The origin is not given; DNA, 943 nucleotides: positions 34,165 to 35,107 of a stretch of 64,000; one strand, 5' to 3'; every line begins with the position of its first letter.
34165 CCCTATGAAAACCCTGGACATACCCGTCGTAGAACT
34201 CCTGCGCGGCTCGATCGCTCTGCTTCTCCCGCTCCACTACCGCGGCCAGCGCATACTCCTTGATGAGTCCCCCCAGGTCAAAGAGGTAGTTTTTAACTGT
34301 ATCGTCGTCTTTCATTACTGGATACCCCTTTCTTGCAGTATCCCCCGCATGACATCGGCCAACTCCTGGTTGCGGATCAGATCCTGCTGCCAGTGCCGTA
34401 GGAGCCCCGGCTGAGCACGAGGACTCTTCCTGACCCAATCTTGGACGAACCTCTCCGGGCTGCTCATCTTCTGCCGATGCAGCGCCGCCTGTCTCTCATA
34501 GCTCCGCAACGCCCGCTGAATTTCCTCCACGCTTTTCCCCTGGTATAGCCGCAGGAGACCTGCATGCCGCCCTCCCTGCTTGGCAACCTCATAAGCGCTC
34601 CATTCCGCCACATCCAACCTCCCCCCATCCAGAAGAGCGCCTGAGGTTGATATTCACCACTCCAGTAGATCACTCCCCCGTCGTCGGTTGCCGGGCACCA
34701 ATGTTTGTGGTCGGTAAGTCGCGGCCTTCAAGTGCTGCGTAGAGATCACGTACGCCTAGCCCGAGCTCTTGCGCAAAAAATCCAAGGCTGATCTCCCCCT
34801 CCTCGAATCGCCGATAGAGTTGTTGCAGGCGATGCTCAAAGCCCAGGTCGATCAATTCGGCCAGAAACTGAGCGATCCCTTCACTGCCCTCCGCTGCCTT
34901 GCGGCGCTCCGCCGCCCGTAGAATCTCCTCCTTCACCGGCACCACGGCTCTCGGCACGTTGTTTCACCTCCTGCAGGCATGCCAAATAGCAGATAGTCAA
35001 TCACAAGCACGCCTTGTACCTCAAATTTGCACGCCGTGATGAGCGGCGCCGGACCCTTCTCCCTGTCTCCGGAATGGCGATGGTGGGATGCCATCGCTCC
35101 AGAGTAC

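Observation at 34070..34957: Three-gene module: HTH + free-standing polymorphic-toxin-like domain + immunity-like gene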

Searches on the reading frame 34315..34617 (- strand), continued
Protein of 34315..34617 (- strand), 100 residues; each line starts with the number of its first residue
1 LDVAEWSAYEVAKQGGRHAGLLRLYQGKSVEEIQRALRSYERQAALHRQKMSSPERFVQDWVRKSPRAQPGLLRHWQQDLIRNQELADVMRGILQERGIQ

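Call 78: fold_search(model_id=the predicted structure, library=viral)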
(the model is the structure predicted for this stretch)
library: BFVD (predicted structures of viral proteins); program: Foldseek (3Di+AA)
matches with E <= 10: 279; with E <= 0.001: 0
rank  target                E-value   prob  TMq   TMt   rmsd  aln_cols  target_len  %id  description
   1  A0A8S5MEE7            1.6e-03  1.00  0.74  0.20   2.9        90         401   26  Minor capsid protein [Siphoviridae sp. ctS1E53]
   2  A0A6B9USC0            9.1e-01  0.90  0.58  0.55   6.2       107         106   17  (no name in the UniProt tables at hand)
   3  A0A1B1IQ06            1.1e+00  0.92  0.62  0.65   4.7        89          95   10  (no name in the UniProt tables at hand)
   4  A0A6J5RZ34            1.1e+00  0.69  0.43  0.58   3.3        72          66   15  Uncharacterized protein [uncultured Caudovirales phage]
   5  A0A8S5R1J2            1.2e+00  0.47  0.45  0.40   5.1        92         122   11  Uncharacterized protein [Myoviridae sp. ctxjh1]
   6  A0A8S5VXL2            1.3e+00  0.87  0.54  0.41   4.2        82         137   15  Pyrophosphatase [Ackermannviridae sp.]
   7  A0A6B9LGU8            1.3e+00  0.60  0.48  0.29  12.4        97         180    9  Uncharacterized protein [Flavobacterium phage vB_FspS_tant8-1]
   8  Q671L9                1.4e+00  0.47  0.48  0.34  13.8       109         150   17  Uncharacterized protein [Chlorella virus]
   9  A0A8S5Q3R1            1.5e+00  0.14  0.28  0.20  11.8       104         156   16  Uncharacterized protein [Siphoviridae sp. ctLqe90]
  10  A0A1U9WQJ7            1.6e+00  0.87  0.53  0.67   4.2        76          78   14  Uncharacterized protein [Geobacillus phage TP-84]
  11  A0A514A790            1.6e+00  0.16  0.31  0.28   7.7        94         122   13  (no name in the UniProt tables at hand)
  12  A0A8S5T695            1.6e+00  0.47  0.47  0.54   5.2        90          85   16  Uncharacterized protein [Siphoviridae sp. ct7GD8]
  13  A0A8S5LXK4            1.9e+00  0.90  0.64  0.68   7.2        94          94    7  Uncharacterized protein [Myoviridae sp. ctZgq1]
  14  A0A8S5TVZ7            1.9e+00  0.33  0.39  0.28   7.2        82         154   12  Pyrophosphatase [Siphoviridae sp. ctmxA102]
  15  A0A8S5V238            2.0e+00  0.38  0.47  0.24  10.9       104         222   16  Uncharacterized protein [Myoviridae sp. ctJ2i1]
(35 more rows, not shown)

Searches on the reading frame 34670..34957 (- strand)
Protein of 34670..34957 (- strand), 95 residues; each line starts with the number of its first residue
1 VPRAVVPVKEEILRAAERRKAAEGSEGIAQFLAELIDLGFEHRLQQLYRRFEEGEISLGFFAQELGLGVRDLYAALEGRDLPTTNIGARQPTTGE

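Call 3: search_protein_families(library=pfam, proteins=[window:34670-34957:-], max_evalue=1)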
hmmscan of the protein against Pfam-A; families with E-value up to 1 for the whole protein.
window:34670-34957:- (95 aa): 1 family
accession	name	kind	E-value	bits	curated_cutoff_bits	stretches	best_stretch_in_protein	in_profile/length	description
PF05120.17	GvpG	-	0.19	12.3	30.6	0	42-59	35-52/67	Gas vesicle protein G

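Call 4: search_protein_families(library=ncbifam, proteins=[window:34670-34957:-], max_evalue=1)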
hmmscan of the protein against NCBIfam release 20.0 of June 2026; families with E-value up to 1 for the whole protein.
window:34670-34957:- (95 aa): 0 families

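Call 5: search_protein_families(library=padloc, proteins=[window:34670-34957:-], max_evalue=1)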
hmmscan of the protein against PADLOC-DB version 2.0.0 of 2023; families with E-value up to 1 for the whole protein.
window:34670-34957:- (95 aa): 0 families

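Call 9: find_homologous_proteins(query=window:34670-34957:-, max_evalue=0.01)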
Query window:34670-34957:- (95 aa): 195 proteins with E <= 0.01 among 203 candidates; the best 120 are listed.
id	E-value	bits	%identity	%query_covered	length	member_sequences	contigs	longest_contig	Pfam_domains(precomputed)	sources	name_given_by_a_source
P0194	7.9e-50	185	96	100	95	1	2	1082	-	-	-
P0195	1.2e-49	184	95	100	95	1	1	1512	-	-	-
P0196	2.0e-49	183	95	100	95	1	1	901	-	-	-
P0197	6.0e-49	182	95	100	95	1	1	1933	-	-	-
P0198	6.7e-49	182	94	100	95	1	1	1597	-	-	-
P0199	8.3e-49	181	95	88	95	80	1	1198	-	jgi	jgi:hypothetical protein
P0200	1.2e-48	181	94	100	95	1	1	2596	-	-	-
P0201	1.2e-48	181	94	100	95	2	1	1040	-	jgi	jgi:DNA-binding phage protein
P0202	1.4e-48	181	94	100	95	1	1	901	-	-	-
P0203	2.1e-48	180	95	88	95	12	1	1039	-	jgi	-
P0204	2.6e-48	180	94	100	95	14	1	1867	-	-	-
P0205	3.0e-48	180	93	100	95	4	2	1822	-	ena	-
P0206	3.2e-48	180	94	100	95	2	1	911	-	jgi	jgi:hypothetical protein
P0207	9.2e-48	178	94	89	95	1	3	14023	-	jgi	jgi:hypothetical protein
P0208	1.0e-47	178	93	100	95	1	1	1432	-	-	-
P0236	2.4e-38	148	82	92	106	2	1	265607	-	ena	-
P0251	1.9e-36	142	75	100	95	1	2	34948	-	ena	-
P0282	1.5e-34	136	78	94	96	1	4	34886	-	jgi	-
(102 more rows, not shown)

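Call 28: find_encoding_contigs(protein=P0236, flank=3000, max_places=2)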
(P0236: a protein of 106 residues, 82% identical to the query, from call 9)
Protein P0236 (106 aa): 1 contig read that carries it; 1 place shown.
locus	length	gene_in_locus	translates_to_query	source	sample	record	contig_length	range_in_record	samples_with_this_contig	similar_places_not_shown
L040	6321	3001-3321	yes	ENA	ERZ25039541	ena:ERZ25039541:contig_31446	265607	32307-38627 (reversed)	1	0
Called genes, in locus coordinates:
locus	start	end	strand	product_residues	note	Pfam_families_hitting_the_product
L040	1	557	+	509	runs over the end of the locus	PF20126:TumE, PF01385:OrfB_IS605, PF07282:Cas12f1-like_TNB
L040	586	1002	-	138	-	PF12172:zf-ChsH2, PF01796:OB_ChsH2_C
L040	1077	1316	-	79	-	PF22691:Thiolase_C_1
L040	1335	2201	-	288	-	PF22691:Thiolase_C_1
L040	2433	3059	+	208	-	PF11848:DUF3368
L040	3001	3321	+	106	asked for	-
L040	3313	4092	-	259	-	PF07719:TPR_2 (faint), PF13181:TPR_8 (faint), PF13374:TPR_10 (faint), PF13424:TPR_12 (weak), PF13428:TPR_14 (faint), PF17874:TPR_MalT, PF13176:TPR_7 (faint)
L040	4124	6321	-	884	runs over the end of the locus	PF00211:Guanylate_cyc, PF13191:AAA_16, PF13401:AAA_22 (faint), PF13424:TPR_12 (weak)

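Call 29: find_encoding_contigs(protein=P0251, flank=3000, max_places=2)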
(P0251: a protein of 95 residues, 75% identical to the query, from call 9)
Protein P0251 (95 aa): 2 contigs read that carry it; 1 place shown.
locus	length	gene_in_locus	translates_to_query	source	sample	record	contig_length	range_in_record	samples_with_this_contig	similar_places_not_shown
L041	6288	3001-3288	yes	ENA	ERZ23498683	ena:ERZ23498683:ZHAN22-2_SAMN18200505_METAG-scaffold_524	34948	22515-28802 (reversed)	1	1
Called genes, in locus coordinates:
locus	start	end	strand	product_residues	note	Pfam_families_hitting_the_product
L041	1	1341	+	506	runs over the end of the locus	PF04932:Wzy_C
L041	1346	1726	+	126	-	PF05635:23S_rRNA_IVP, PF22296:bAvd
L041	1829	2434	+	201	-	PF00005:ABC_tran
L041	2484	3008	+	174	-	PF11848:DUF3368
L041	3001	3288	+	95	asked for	-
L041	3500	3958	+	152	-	PF11848:DUF3368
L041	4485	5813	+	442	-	PF00005:ABC_tran, PF13304:AAA_21 (faint), PF14524:Wzt_C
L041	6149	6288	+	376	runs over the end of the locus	PF13524:Glyco_trans_1_2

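Call 30: find_encoding_contigs(protein=P0282, flank=3000, max_places=4)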
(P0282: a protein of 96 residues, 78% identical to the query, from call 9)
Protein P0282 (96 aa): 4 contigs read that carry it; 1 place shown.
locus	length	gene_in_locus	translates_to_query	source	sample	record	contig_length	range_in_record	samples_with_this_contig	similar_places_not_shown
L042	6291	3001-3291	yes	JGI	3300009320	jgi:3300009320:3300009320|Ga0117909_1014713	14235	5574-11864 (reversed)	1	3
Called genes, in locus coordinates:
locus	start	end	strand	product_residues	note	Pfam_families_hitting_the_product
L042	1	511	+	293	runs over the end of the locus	PF01061:ABC2_membrane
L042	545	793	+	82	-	PF21748:UPF0150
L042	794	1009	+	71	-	PF07927:HicA_toxin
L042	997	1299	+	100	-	PF01909:NTP_transf_2, PF18765:Polbeta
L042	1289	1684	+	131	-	PF08780:NTase_sub_bind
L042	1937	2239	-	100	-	-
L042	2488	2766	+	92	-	-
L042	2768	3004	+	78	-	-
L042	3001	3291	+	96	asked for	-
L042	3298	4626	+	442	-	PF00005:ABC_tran, PF13304:AAA_21 (faint), PF14524:Wzt_C (weak)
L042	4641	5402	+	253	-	-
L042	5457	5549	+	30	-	-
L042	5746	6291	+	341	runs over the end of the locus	PF13489:Methyltransf_23, PF08484:Methyltransf_14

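Call 55: search_protein_families(library=phrogs, proteins=[window:34673-34957:-], max_evalue=0.1)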
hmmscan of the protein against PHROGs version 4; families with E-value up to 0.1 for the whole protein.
window:34673-34957:- (95 aa): 0 families

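Call 56: search_solved_structures(query=A4, max_evalue=10, show_alignments=2)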
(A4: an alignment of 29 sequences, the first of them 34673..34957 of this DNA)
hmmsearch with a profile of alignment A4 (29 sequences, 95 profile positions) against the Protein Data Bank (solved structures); distinct sequences matched with E-value up to 10: 2.
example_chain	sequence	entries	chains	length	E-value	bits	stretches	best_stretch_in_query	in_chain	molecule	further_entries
5x2e_A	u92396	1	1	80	0.77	13.2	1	29-82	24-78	Tegumental protein 20.8 kDa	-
7xcn_M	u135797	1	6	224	1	12.8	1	33-88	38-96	Trimethylamine methyltransferase corrinoid protein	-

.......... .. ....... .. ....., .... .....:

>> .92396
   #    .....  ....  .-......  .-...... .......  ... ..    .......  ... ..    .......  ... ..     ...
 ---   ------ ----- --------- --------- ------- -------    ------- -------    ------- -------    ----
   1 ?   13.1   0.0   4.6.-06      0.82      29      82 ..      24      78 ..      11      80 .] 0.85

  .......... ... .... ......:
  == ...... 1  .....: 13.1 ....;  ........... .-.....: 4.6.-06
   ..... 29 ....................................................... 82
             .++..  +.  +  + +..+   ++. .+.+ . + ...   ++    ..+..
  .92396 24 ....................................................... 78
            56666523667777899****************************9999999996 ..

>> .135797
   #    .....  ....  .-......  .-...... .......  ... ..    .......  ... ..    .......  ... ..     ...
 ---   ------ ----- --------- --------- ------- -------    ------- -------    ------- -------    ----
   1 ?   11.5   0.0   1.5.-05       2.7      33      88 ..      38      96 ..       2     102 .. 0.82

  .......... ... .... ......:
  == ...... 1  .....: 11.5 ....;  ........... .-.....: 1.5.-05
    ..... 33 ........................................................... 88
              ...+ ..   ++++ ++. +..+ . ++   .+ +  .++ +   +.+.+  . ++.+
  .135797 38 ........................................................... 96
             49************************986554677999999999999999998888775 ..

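Call 57: search_protein_families(library=pfam, alignment_id=A4, max_evalue=1)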
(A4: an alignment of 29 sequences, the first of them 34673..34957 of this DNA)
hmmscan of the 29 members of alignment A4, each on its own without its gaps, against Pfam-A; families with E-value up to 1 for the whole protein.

A. member 1, window:34673-34957:- (95 aa): 1 family
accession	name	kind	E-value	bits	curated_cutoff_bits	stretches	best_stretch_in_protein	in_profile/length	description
PF05120.17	GvpG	-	0.19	12.3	30.6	0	42-59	35-52/67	Gas vesicle protein G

B. families by the number of members that match (of 29 scanned): 11 families
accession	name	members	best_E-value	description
PF03683.19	UPF0175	23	0.00081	Uncharacterised protein family (UPF0175)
PF04760.21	IF2_N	20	0.0028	Translation initiation factor IF-2, N-terminal region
PF05120.17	GvpG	5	0.073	Gas vesicle protein G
PF02607.22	B12-binding_2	3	0.012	B12 binding domain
PF08069.17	Ribosomal_S13_N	2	0.099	Ribosomal S13/S15 N-terminal domain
PF24192.1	DUF7417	1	0.02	Domain of unknown function (DUF7417)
PF07836.16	DmpG_comm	1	0.13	DmpG-like communication domain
PF01523.21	PmbA_TldD_1st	1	0.16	PmbA/TldA metallopeptidase domain 1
PF01399.33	PCI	1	0.17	PCI domain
PF11387.14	DUF2795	1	0.17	Protein of unknown function (DUF2795)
PF18039.7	UBA_6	1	0.17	UBA-like domain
